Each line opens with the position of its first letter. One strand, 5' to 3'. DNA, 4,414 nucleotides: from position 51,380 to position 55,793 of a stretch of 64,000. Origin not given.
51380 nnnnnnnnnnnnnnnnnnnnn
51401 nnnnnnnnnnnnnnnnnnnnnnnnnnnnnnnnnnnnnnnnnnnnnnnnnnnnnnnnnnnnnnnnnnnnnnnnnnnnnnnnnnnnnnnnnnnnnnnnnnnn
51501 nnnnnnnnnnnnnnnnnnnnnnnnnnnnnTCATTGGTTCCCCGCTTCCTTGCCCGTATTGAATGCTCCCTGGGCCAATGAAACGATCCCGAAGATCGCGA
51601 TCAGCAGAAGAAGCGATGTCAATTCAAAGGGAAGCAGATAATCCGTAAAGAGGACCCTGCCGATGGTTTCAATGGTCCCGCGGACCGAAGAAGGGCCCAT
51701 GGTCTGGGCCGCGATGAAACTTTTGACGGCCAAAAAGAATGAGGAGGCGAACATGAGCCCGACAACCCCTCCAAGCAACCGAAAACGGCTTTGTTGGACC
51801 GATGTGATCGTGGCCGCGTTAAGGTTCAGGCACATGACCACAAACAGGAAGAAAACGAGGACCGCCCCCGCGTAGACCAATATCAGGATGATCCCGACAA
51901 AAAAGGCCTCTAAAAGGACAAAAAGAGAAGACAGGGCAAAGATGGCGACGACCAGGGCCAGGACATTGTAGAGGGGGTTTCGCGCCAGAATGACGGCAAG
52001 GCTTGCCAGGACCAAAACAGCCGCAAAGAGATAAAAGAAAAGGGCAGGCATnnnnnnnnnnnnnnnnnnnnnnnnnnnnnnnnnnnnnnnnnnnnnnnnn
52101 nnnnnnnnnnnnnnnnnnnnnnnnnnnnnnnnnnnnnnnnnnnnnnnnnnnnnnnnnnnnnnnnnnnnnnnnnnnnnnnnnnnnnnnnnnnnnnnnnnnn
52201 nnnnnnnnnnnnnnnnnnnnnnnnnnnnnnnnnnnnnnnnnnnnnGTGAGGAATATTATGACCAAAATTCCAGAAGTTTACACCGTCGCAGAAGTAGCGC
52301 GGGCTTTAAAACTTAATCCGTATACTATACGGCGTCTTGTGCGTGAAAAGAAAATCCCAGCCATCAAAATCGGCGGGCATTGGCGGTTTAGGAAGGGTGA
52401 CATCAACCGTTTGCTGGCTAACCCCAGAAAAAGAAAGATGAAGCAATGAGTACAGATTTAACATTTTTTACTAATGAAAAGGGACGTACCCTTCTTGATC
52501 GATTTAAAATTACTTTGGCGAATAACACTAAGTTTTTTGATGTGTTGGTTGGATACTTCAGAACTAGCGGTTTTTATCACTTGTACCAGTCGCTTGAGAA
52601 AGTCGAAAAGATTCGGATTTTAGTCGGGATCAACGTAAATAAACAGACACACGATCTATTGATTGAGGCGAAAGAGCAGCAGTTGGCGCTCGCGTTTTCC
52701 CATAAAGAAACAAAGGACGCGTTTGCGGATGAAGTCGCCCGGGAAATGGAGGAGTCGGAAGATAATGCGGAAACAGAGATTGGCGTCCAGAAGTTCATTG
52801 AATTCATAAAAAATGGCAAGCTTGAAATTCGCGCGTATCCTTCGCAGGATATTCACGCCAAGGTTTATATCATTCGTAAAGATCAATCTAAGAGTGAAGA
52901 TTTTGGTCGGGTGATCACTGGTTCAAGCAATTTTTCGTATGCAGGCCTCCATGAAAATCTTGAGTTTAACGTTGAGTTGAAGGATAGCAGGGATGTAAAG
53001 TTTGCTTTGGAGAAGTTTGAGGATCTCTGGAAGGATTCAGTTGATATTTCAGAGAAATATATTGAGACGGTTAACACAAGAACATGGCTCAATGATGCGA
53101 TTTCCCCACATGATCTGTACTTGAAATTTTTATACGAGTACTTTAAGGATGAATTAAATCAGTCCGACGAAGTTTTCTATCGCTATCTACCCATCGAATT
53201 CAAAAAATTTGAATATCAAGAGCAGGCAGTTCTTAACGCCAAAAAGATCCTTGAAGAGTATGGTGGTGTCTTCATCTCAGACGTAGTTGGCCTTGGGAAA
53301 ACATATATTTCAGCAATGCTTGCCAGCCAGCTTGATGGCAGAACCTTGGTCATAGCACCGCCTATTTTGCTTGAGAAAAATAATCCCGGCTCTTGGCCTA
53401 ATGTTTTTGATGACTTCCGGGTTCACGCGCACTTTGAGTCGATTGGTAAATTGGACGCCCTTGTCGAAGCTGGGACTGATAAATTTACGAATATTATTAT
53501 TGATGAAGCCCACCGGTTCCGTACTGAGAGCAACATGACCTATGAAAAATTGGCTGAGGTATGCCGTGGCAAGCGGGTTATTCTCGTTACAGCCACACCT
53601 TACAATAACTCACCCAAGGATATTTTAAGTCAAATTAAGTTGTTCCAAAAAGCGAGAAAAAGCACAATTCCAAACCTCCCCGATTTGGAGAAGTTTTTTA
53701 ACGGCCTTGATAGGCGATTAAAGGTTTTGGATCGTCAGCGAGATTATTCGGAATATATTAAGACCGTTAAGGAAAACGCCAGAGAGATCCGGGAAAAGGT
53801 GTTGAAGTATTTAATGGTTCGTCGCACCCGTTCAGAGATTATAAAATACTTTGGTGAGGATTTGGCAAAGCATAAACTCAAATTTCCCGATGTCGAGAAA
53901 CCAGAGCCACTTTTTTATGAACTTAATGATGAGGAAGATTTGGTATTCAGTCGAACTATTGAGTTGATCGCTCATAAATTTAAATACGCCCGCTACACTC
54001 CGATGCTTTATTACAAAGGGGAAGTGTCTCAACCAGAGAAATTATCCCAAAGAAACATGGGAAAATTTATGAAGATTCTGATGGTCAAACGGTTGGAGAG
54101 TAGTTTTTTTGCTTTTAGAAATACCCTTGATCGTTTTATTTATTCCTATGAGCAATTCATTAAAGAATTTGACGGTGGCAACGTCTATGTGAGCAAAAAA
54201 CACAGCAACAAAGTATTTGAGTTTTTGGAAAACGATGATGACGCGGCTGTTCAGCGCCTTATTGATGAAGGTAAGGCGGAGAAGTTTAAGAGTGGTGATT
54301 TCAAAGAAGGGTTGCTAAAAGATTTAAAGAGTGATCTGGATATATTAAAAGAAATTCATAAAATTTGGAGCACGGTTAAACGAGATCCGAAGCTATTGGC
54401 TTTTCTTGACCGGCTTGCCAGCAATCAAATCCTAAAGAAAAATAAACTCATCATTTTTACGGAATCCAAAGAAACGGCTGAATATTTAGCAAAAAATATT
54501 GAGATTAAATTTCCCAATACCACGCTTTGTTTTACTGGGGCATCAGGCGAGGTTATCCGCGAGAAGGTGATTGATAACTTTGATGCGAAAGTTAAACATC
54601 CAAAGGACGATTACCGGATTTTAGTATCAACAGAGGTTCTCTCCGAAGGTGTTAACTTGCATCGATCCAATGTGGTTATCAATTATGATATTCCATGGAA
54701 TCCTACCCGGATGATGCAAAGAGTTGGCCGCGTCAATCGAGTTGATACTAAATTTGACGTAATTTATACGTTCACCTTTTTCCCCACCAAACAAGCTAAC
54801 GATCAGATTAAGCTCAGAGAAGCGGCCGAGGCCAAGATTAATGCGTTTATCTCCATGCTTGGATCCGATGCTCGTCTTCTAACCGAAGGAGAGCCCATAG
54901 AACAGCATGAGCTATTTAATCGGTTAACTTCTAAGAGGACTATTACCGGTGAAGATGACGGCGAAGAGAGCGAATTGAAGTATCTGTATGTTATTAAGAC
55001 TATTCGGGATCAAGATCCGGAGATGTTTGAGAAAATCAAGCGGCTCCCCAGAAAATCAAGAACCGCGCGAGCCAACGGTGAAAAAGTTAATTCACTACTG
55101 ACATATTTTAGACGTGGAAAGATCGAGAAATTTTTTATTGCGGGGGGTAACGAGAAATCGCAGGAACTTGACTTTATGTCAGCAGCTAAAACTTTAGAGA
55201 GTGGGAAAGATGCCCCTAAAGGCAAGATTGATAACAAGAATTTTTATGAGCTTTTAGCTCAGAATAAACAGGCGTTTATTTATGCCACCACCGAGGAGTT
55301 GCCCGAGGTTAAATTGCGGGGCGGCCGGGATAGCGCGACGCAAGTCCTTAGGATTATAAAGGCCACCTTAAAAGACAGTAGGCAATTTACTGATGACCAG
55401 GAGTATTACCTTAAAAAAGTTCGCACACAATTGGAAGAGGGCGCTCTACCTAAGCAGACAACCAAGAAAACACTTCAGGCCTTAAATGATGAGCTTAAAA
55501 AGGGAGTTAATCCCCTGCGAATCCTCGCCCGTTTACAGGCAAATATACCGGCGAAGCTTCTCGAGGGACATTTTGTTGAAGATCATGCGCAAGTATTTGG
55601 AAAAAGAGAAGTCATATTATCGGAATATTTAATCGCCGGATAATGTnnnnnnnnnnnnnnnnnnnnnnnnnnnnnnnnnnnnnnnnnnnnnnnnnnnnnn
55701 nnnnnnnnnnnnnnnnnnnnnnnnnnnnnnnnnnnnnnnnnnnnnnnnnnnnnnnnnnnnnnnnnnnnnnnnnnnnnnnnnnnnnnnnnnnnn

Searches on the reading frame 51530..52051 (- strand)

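Call 8: search_protein_families(library=pfam, proteins=[window:51530-52051:-])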
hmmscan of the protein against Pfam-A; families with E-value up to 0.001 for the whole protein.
window:51530-52051:- (173 aa): 1 family
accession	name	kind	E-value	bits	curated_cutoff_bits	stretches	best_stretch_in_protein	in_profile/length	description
PF00499.25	Oxidored_q3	-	6.3e-33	114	33.2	1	17-159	2-146/146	NADH-ubiquinone/plastoquinone oxidoreductase chain 6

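Call 9: search_protein_families(library=padloc, proteins=[window:51530-52051:-])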
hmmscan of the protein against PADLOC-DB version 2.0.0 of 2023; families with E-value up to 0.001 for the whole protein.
window:51530-52051:- (173 aa): 0 families

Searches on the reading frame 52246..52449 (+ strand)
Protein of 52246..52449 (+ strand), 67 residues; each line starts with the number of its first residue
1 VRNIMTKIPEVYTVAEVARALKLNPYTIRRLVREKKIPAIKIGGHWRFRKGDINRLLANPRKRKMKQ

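Call 47: search_protein_families(library=pfam, max_evalue=0.1, proteins=[window:52246-52449:+])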
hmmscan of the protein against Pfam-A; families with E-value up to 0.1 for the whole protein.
window:52246-52449:+ (67 aa): 6 families
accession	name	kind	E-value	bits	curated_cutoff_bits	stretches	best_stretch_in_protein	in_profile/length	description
PF12728.13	HTH_17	-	9.9e-17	61.4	27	1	11-59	1-49/51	Helix-turn-helix domain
PF13411.12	MerR_1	-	1e-05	26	21.6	1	12-57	1-47/69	MerR HTH family regulatory protein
PF00376.29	MerR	-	3.5e-05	24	28.2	1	13-48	1-38/38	MerR family regulatory protein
PF21531.3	Rv2175c_wHTH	-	0.0061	17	27.1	1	10-44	14-48/57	DNA-binding protein Rv2175c, wHTH domain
PF13338.12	AbiEi_4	-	0.0069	16.9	25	1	13-37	15-38/49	Transcriptional regulator, AbiEi antitoxin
PF13384.12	HTH_23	-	0.044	14.1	24.6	1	10-33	16-39/50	Homeodomain-like domain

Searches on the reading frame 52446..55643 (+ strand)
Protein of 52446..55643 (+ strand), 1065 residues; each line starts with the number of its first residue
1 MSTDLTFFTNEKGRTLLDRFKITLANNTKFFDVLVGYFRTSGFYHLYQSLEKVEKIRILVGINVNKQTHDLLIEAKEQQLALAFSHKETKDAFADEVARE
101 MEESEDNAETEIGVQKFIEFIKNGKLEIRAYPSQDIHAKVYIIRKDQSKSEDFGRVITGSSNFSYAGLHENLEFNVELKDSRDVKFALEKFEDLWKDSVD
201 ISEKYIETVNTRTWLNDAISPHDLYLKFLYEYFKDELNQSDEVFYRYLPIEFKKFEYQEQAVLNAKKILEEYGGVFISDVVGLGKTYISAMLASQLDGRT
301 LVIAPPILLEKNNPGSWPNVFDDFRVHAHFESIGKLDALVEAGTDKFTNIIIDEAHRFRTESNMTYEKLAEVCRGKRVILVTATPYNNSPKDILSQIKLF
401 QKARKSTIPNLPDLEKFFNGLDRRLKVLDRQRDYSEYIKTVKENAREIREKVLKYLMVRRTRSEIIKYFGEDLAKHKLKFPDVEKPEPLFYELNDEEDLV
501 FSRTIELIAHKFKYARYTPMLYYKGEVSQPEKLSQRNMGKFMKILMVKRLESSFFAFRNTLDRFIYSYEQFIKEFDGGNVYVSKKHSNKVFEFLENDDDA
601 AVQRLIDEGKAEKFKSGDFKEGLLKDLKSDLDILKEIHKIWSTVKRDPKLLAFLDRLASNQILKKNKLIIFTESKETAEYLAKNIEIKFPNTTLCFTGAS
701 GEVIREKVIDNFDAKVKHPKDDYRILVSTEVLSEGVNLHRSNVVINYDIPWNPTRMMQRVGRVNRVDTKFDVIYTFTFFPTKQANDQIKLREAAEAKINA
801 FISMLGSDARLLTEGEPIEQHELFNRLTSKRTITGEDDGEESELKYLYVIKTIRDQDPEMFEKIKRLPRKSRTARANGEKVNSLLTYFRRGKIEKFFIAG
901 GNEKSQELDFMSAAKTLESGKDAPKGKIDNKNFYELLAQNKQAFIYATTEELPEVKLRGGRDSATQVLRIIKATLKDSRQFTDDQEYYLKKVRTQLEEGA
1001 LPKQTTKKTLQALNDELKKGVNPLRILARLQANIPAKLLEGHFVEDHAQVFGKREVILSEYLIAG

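Call 8: search_protein_families(library=pfam, proteins=[window:52446-55643:+])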
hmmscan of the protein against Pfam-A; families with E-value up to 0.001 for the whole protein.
window:52446-55643:+ (1065 aa): 7 families
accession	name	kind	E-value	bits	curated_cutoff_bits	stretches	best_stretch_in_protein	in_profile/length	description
PF00271.37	Helicase_C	-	2.2e-21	76.6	23.5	1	658-766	10-109/110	Helicase conserved C-terminal domain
PF13091.12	PLDc_2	-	1.9e-11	44.4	27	1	29-195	10-132/132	PLD-like domain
PF04851.21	ResIII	-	3.3e-11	43.8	22.5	1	253-386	3-163/164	Type III restriction enzyme, res subunit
PF00176.29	SNF2-rel_dom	-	2.9e-08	33.6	24.9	1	346-470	125-230/290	SNF2-related domain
PF00270.35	DEAD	-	7.5e-06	26.2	26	0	334-390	103-164/167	DEAD/DEAH box helicase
PF09565.16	RE_NgoFVII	-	2e-05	24.4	23.8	1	119-200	75-154/162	NgoFVII restriction endonuclease N-terminal PLD domain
PF20720.3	nSTAND3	-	0.00077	19.6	27.2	0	260-296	5-41/155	Novel STAND NTPase 3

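Call 9: search_protein_families(library=padloc, proteins=[window:52446-55643:+])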
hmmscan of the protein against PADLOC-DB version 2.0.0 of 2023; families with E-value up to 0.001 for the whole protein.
window:52446-55643:+ (1065 aa): 36 families (the best 25 are shown)
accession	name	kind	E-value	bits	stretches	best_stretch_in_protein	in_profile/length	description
PDLC01075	C3a139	-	1.5e-47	160.6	1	29-801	23-762/948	HKD+Snf2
PDLC02621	DrmD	-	7.2e-33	111.9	1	449-810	328-672/1040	DrmD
PDLC02500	BrxHI|BrxHII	-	2.2e-27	94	1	535-808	366-612/933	BrxHI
PDLC02623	DrmD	-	2.7e-25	86.3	1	664-829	528-684/1040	DrmD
PDLC02619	DrmD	-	8.6e-25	85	2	548-807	303-572/872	DrmD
PDLC02193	PLD_Helicase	-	1.7e-24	84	2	627-768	648-799/905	-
PDLC00659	HmaA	-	6.3e-21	72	1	663-767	510-611/1176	SNF2 helicase / DEAD-box helicase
PDLC02840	DpdE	-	8.7e-20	68.6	1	642-770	537-658/1091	DpdE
PDLC02504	BrxHI|BrxHII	-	6.7e-18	62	1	522-813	353-625/971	BrxHII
PDLC02843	DpdE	-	1.5e-17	60.8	2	641-766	544-663/1091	DpdE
PDLC02632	DrmD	-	6.7e-17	59.2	1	531-784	388-642/662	DrmD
PDLC02620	DrmD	-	6.5e-16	55.5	1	663-773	481-584/1060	DrmD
PDLC02572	DrmA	-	2e-15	53.9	1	540-769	394-624/1043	DrmA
PDLC02633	DrmD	-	1e-14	51.5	1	535-781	394-643/839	DrmD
PDLC04556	PDC-M27C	-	1.4e-14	51.4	1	724-769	757-803/892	-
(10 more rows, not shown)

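Call 12: find_encoding_contigs(protein=window:52446-55643:+, flank=10000, max_places=10)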
Protein window:52446-55643:+ (1065 aa): no gene with exactly this product is on record in the collection.

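Call 65: search_solved_structures(query=window:52446-55643:+, max_evalue=0.001)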
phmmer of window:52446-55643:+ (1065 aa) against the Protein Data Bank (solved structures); distinct sequences matched with E-value up to 0.001: 77 (the best 60 are shown).
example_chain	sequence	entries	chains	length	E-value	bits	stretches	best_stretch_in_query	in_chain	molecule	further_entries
9ear_W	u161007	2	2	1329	1.4e-10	43.1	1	649-774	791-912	Chromodomain-helicase-DNA-binding protein 1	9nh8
6uv0_A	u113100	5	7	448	4e-10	41.6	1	632-803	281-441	Probable ATP-dependent RNA helicase DDX17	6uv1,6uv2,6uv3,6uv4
3mwy_W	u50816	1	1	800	2.6e-09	38.9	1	652-778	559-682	Chromo domain-containing protein 1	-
6ftx_W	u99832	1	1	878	2.6e-09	38.9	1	652-775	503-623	Chromatin-remodeling ATPase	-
9n6h_K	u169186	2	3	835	2.9e-09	38.7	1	652-778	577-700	Chromo domain-containing protein 1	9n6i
5jxr_A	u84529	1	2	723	4e-08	35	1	654-798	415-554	Chromatin-remodeling complex ATPase-like protein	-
7xyg_K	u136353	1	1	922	9e-08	33.8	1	653-799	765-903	ATP-dependent helicase fft3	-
7xyf_K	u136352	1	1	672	9e-08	33.8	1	653-781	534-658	ATP-dependent helicase fft3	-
6iro_L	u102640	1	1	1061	1.1e-07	33.5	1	651-791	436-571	ISWI chromatin-remodeling complex ATPase ISW1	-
6jyl_K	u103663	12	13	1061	1.2e-07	33.5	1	651-791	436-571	ISWI chromatin-remodeling complex ATPase ISW1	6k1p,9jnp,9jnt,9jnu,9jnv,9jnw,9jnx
7x3t_V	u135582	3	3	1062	1.2e-07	33.4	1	651-791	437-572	ISWI chromatin-remodeling complex ATPase ISW1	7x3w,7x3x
2hjv_A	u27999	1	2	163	1.5e-07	33.1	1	669-781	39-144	ATP-dependent RNA helicase dbpA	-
1hv8_A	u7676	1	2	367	1.5e-07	33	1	669-772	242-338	PUTATIVE ATP-DEPENDENT RNA HELICASE MJ0669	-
6pwf_K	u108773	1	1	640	1.7e-07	32.9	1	655-806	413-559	chromatin remodeling factor ISWI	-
9lj2_K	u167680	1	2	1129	1.7e-07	32.9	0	651-791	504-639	ISWI chromatin-remodeling complex ATPase ISW1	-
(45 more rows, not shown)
